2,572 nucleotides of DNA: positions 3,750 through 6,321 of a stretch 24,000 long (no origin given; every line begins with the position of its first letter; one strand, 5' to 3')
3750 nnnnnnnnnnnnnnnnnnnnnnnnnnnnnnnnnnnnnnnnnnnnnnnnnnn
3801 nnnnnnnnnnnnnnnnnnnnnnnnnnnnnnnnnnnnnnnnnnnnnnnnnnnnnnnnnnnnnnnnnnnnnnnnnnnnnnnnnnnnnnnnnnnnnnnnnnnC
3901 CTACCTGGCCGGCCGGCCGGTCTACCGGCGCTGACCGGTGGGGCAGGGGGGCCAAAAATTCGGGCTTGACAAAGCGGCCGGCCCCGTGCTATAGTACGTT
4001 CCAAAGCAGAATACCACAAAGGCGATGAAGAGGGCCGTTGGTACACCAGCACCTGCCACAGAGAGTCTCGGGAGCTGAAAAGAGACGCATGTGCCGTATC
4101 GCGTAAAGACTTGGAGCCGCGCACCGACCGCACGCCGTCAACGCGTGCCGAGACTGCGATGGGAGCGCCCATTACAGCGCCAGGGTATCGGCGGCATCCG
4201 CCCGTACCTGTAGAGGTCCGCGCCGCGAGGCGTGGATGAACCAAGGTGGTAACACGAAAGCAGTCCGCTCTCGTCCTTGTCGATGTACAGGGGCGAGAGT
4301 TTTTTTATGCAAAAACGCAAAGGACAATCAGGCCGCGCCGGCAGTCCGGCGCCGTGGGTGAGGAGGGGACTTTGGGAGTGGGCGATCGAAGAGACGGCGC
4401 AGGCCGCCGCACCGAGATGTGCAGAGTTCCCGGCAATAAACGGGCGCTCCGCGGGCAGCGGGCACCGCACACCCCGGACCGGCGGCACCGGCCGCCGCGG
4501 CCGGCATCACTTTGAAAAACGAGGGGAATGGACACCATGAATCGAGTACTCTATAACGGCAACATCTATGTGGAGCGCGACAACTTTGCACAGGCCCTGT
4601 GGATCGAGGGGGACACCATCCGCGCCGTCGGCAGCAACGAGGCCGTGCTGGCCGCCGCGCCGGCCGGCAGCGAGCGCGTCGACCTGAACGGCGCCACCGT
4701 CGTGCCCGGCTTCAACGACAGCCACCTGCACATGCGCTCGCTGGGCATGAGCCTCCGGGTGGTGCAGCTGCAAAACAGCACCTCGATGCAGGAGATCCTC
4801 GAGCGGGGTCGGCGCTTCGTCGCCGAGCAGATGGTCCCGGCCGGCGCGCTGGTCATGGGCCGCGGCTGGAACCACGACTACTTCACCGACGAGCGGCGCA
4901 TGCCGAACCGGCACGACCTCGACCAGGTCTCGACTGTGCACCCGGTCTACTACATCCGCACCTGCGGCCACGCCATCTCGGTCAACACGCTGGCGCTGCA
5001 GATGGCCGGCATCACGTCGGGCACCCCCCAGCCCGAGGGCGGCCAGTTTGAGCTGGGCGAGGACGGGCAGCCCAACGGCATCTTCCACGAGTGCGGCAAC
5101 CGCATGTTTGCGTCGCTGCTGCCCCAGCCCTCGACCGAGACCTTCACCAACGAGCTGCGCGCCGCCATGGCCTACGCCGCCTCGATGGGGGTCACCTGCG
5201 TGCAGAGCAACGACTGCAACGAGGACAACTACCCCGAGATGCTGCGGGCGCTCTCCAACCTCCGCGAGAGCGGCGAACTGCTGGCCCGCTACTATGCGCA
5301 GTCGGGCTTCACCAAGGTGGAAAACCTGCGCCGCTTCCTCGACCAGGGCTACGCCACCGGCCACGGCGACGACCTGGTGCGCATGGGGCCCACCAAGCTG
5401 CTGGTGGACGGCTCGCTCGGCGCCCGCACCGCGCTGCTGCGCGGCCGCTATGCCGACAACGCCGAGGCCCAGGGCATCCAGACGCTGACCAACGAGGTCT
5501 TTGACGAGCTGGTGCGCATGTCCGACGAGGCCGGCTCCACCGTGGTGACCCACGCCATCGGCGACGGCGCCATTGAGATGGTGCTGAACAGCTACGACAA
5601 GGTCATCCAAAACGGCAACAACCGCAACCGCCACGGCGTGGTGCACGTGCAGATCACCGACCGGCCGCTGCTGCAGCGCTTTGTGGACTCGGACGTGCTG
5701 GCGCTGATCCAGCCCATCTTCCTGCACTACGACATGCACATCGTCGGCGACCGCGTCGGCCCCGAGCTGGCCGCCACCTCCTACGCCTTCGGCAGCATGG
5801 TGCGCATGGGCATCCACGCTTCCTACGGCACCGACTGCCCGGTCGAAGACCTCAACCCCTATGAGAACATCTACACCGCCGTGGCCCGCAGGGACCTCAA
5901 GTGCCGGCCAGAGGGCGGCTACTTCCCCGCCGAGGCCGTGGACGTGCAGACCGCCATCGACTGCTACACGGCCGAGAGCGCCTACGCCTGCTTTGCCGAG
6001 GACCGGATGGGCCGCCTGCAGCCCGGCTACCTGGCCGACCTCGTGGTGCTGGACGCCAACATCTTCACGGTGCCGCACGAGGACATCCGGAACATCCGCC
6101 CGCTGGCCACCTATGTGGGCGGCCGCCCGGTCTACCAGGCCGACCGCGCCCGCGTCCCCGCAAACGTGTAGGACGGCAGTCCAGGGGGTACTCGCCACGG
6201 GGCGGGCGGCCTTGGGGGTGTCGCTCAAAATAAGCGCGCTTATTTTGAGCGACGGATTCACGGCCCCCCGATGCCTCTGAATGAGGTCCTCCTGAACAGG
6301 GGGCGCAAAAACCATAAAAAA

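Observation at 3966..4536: Well-formed T-box riboswitch (probable Lys specifier) in front of an amidohydrolase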

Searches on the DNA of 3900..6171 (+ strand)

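Call 4: search_rna_families(source=window, start=3900, end=4600, threshold=evalue, max_evalue=10, show_alignments=5)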
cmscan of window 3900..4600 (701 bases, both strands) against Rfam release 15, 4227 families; matches with E-value up to 10: 3.
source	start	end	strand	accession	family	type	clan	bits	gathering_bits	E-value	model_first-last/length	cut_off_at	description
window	4016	4281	+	RF00230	T-box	Cis-reg; leader;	-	49.1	93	1.1e-09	1-219/219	no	T-box leader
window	4462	4525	+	RF03024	Rothia-sucC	Cis-reg;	-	14.5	64.5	6.2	1-59/59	no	Rothia-sucC RNA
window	4158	4233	-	RF03076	Streptomyces-metH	Gene; sRNA;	-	13.8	50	9.7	1-120/120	no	Streptomyces-metH RNA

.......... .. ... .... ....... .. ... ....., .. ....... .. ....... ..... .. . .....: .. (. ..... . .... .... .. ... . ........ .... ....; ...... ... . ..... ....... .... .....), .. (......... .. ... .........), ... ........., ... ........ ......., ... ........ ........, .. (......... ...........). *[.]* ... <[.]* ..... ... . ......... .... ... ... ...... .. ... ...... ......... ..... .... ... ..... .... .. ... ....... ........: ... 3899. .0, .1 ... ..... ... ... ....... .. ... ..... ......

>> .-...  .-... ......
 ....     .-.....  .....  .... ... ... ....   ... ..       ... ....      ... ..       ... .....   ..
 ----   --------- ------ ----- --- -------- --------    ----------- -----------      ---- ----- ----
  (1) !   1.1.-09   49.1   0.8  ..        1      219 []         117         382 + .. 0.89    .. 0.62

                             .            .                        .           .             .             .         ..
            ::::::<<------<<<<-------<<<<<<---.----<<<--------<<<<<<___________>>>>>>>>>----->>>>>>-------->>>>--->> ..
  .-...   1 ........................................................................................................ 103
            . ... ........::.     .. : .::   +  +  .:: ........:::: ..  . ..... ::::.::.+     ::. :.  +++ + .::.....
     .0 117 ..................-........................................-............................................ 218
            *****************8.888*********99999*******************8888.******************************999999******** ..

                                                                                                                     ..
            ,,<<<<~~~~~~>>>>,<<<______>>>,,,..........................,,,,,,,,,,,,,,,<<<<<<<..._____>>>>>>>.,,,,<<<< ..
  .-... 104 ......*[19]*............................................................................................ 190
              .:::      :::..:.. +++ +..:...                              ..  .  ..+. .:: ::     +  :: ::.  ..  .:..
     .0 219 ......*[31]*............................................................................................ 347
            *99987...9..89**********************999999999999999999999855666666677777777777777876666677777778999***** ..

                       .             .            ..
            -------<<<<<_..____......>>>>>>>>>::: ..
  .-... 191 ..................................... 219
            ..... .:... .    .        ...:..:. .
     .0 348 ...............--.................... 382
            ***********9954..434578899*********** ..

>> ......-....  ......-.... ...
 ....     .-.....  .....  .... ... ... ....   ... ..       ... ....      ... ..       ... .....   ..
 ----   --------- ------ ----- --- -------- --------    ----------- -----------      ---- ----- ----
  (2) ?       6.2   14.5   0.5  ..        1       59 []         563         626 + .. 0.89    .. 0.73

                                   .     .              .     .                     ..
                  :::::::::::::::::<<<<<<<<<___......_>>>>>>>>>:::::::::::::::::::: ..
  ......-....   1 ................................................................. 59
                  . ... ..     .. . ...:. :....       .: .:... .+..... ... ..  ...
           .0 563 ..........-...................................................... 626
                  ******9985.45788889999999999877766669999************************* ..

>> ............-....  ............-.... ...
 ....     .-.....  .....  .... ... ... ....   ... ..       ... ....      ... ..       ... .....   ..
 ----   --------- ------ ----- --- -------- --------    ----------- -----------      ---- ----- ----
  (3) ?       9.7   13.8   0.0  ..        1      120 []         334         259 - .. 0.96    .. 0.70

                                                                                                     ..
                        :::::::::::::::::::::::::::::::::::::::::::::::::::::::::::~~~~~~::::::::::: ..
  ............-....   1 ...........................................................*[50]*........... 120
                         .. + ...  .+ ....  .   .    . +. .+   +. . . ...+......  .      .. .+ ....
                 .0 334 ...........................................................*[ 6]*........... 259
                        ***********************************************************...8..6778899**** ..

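Call 16: search_rna_families(sources=[L001, L002, L003, L004, L005, L006, L007, L008, L009, L010, L011, L042, L072, L045, L077, L021], threshold=gathering)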
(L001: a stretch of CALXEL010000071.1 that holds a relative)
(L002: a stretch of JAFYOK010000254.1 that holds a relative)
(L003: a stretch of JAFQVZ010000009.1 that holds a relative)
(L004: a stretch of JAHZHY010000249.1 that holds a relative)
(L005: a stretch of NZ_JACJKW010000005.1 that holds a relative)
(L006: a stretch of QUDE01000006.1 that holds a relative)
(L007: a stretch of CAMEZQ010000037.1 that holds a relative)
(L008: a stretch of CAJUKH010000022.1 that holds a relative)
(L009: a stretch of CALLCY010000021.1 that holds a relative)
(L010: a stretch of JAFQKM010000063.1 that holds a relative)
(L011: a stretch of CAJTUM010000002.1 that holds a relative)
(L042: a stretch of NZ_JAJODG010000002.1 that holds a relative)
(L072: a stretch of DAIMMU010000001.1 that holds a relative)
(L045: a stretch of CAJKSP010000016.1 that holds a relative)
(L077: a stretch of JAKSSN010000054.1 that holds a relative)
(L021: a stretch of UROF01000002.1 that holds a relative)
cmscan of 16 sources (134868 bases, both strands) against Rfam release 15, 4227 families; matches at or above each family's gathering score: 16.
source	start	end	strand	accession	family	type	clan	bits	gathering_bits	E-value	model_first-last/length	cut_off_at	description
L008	3674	3844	+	RF00168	Lysine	Cis-reg; riboswitch;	-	103.7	30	3.4e-26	1-182/182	no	Lysine riboswitch aptamer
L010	5259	5418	-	RF00234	glmS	Cis-reg; riboswitch;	-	100.4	37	5.7e-22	1-167/167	no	glmS glucosamine-6-phosphate activated ribozyme aptamer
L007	8820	8975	-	RF00234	glmS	Cis-reg; riboswitch;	-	99.2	37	1.2e-21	1-167/167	no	glmS glucosamine-6-phosphate activated ribozyme aptamer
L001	2319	2489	+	RF00168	Lysine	Cis-reg; riboswitch;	-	93.9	30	3.2e-23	1-182/182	no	Lysine riboswitch aptamer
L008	5726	5899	+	RF00168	Lysine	Cis-reg; riboswitch;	-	93.1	30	5.8e-23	1-182/182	no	Lysine riboswitch aptamer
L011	2342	2510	+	RF00168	Lysine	Cis-reg; riboswitch;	-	90.7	30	3.2e-22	1-182/182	no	Lysine riboswitch aptamer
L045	2056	2264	+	RF00168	Lysine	Cis-reg; riboswitch;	-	90.7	30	3.1e-22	1-182/182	no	Lysine riboswitch aptamer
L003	5783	5937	-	RF00234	glmS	Cis-reg; riboswitch;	-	90.4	37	2.9e-19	1-167/167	no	glmS glucosamine-6-phosphate activated ribozyme aptamer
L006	2346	2512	+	RF00168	Lysine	Cis-reg; riboswitch;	-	89.3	30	8.4e-22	1-182/182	no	Lysine riboswitch aptamer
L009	2346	2512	+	RF00168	Lysine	Cis-reg; riboswitch;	-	89.3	30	8.4e-22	1-182/182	no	Lysine riboswitch aptamer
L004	2344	2510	+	RF00168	Lysine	Cis-reg; riboswitch;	-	86.3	30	6.7e-21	1-182/182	no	Lysine riboswitch aptamer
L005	2347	2513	+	RF00168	Lysine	Cis-reg; riboswitch;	-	86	30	8.3e-21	1-182/182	no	Lysine riboswitch aptamer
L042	2228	2397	+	RF00168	Lysine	Cis-reg; riboswitch;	-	84.4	30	2.5e-20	1-182/182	no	Lysine riboswitch aptamer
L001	5733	5805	+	RF00005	tRNA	Gene; tRNA;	CL00001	65.7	29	9.9e-12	1-71/71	no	tRNA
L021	8321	8358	-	RF01990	SECIS_4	Cis-reg;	-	60.8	38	1.1e-11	1-38/38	no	Selenocysteine insertion sequence 4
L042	5882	5954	+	RF00005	tRNA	Gene; tRNA;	CL00001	60.1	29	3.4e-10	1-71/71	no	tRNA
